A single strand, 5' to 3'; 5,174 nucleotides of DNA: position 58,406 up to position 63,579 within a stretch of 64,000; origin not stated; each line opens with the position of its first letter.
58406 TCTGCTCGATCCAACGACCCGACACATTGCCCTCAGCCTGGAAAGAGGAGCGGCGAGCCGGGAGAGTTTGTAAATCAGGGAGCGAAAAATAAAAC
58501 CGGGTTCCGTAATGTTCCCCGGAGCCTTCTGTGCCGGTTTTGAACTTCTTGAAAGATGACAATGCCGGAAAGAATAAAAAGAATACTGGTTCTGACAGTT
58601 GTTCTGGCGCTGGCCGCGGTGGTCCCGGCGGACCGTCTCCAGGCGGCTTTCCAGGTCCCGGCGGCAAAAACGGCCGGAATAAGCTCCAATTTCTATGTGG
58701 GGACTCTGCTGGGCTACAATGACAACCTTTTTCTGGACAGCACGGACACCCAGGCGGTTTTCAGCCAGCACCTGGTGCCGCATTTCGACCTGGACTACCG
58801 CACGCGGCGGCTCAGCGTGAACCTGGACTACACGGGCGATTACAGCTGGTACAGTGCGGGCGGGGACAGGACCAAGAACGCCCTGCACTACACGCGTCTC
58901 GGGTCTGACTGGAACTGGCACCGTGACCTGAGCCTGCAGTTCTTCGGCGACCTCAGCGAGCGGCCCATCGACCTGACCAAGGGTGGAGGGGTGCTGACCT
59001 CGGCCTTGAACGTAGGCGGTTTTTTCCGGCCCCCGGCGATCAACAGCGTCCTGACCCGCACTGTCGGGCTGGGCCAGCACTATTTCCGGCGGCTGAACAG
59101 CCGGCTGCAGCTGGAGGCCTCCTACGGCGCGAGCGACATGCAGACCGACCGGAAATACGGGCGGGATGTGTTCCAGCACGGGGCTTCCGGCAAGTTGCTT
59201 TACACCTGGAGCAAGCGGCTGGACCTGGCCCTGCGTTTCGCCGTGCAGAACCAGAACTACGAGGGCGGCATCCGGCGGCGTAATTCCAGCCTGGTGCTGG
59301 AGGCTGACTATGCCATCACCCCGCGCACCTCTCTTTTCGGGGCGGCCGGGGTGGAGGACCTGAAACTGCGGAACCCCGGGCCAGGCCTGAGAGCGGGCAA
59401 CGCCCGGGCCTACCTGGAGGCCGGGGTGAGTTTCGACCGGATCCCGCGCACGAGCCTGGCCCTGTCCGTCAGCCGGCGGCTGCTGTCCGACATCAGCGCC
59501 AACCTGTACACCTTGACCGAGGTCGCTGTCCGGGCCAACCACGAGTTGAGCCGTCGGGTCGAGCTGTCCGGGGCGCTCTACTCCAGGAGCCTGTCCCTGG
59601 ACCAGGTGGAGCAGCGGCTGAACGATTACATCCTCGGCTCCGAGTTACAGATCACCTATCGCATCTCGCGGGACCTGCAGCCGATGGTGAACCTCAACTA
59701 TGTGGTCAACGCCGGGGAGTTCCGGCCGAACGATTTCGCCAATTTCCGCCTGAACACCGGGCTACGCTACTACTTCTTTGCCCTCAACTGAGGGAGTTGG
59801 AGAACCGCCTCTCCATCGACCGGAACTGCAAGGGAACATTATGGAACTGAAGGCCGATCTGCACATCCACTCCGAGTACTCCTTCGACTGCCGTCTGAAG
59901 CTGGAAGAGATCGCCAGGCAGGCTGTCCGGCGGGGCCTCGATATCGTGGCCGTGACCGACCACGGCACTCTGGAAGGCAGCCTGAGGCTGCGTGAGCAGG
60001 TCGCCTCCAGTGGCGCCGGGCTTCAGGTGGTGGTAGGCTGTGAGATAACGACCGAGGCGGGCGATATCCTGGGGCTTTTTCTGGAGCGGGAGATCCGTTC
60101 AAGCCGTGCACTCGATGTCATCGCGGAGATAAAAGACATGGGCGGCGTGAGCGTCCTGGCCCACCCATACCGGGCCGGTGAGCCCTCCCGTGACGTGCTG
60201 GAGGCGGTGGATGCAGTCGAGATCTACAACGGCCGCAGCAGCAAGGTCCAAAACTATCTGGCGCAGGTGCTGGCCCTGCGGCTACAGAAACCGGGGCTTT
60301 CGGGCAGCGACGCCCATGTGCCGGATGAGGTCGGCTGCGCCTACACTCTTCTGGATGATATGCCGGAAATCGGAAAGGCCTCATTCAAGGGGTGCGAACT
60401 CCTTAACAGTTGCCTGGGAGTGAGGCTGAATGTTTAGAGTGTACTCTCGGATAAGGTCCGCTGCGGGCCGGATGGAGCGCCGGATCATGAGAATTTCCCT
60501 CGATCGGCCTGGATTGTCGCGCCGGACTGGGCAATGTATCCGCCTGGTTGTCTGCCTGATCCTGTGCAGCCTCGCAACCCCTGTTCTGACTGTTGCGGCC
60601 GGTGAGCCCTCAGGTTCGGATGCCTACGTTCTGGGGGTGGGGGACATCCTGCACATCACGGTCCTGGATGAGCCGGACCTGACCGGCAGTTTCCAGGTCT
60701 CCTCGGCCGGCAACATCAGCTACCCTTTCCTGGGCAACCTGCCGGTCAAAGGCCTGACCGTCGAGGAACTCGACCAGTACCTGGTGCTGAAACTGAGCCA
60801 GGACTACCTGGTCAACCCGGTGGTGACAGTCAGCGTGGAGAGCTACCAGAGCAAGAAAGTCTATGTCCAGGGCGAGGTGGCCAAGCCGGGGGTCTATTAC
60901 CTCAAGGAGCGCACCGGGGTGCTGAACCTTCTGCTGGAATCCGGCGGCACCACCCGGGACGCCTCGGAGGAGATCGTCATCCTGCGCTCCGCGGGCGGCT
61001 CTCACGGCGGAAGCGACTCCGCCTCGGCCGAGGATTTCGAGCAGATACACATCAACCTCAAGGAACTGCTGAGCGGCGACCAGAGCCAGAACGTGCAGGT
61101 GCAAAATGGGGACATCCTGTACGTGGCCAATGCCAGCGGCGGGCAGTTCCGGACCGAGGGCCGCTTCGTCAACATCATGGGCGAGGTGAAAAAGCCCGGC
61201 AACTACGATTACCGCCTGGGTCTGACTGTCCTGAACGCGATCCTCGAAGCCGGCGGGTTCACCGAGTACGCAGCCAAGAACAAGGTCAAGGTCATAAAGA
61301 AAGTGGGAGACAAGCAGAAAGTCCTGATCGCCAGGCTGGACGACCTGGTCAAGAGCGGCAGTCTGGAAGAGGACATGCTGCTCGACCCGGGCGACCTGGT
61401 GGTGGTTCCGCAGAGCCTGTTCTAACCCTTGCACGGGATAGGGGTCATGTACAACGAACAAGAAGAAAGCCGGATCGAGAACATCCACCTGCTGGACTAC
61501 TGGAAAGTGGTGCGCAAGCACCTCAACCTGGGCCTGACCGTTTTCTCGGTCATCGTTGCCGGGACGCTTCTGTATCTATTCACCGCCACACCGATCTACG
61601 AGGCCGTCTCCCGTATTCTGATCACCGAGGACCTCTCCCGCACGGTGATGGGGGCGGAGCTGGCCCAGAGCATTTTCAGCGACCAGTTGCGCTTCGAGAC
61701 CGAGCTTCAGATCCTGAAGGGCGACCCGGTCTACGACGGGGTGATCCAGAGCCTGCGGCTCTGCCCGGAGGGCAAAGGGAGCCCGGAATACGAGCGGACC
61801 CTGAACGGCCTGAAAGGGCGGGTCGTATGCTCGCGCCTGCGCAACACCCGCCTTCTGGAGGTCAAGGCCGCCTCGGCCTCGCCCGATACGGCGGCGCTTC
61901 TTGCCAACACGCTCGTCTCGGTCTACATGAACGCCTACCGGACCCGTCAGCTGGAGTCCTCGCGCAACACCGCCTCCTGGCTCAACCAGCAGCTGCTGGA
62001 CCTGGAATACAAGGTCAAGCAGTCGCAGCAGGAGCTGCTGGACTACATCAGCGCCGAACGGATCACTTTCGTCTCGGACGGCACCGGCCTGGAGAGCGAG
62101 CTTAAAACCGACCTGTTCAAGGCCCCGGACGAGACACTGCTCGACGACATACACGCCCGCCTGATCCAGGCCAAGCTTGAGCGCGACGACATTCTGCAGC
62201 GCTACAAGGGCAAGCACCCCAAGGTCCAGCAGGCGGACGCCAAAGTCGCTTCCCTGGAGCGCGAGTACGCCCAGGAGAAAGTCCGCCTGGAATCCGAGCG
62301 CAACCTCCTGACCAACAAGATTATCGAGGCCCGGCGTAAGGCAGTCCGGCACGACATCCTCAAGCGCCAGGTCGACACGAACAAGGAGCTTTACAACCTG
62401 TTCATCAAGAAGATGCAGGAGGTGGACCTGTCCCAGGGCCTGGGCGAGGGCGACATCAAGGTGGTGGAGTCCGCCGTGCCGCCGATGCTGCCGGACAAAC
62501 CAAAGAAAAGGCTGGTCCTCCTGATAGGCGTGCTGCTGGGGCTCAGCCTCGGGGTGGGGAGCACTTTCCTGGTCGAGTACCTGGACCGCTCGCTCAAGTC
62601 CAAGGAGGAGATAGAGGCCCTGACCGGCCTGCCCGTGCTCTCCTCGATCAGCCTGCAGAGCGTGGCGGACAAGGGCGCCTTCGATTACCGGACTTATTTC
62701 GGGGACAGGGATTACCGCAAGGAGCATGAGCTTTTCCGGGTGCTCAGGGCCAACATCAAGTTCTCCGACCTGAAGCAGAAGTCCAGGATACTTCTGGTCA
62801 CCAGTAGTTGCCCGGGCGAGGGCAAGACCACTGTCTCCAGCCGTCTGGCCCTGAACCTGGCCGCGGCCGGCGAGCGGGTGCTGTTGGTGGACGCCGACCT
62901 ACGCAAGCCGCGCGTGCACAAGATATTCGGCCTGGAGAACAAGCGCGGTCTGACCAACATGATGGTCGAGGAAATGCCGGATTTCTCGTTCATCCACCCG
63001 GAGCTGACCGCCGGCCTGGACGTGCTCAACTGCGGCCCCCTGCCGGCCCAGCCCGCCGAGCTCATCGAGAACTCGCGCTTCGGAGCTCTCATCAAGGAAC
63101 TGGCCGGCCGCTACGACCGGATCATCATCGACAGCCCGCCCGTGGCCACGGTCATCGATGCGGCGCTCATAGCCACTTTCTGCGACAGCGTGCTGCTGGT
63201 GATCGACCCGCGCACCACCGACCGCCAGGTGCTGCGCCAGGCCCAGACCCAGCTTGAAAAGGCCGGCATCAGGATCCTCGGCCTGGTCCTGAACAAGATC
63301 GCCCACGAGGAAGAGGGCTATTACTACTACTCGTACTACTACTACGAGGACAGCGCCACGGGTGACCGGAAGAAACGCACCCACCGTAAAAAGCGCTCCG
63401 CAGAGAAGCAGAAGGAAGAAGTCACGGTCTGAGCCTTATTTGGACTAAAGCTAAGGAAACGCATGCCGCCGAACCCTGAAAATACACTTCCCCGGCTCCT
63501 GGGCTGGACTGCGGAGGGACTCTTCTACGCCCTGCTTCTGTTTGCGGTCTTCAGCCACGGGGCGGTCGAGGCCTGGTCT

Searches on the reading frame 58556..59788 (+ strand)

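Call 35: search_protein_families(library=pfam, proteins=[window:58556-59788:+], max_evalue=0.00001)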
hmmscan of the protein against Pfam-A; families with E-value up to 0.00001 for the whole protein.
window:58556-59788:+ (411 aa): 0 families

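Call 55: search_protein_families(library=pfam, proteins=[window:58556-59788:+], max_evalue=0.001)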
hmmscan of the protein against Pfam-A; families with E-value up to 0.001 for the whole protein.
window:58556-59788:+ (411 aa): 1 family
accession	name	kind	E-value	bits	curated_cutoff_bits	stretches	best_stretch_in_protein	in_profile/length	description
PF13609.12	Porin_4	-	0.00022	21.6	27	1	176-341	147-302/310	Gram-negative porin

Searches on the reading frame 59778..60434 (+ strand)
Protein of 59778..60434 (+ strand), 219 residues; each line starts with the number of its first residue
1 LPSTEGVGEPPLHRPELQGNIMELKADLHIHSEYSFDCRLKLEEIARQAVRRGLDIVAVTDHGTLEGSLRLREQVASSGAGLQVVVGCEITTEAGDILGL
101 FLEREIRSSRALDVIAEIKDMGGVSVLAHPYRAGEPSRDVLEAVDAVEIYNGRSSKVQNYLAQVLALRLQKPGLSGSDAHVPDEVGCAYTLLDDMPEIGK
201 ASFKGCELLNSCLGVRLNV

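Call 35: search_protein_families(library=pfam, proteins=[window:59778-60434:+], max_evalue=0.00001)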
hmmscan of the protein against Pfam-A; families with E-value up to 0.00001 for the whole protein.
window:59778-60434:+ (219 aa): 2 families
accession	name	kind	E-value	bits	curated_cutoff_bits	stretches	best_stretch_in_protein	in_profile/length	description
PF02811.25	PHP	-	6.9e-14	52.9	26.4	1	27-93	1-66/164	PHP domain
PF13263.12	PHP_C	-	7.1e-11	41.9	21.3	1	158-196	3-40/56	PHP-associated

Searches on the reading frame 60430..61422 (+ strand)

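Call 35: search_protein_families(library=pfam, proteins=[window:60430-61422:+], max_evalue=0.00001)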
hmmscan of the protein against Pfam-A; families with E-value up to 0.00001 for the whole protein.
window:60430-61422:+ (331 aa): 3 families
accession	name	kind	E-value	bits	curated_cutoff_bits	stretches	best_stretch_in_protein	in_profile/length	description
PF10531.15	SLBB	-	1.3e-25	89.4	27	2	247-293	2-47/55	SLBB domain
PF22461.2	SLBB_2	-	7.8e-24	84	27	2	247-326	3-79/79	SLBB domain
PF02563.21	Poly_export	-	2.6e-22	79.2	28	1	63-136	4-76/77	Polysaccharide biosynthesis/export protein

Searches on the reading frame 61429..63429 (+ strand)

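Call 35: search_protein_families(library=pfam, proteins=[window:61429-63429:+], max_evalue=0.00001)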
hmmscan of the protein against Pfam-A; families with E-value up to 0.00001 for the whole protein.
window:61429-63429:+ (667 aa): 6 families
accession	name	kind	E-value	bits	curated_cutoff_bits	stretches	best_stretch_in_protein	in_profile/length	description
PF10609.15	ParA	-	1.3e-12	48.1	27.1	1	453-622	4-173/246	NUBPL iron-transfer P-loop NTPase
PF13807.11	GNVR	-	1.5e-12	47.7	27.7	1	311-381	9-79/82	G-rich domain on putative tyrosine kinase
PF13614.12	AAA_31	-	5.5e-12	46.4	27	1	454-597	3-152/177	AAA domain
PF01656.29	CbiA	-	9.4e-10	39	25.4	1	460-628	6-87/125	CobQ/CobB/MinD/ParA nucleotide binding domain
PF06564.18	CBP_BcsQ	-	1.8e-08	34.6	21.3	1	462-605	11-158/234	Cellulose biosynthesis protein BcsQ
PF02706.20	Wzz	-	7.7e-06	26.6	25.5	1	18-108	2-90/91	Chain length determinant protein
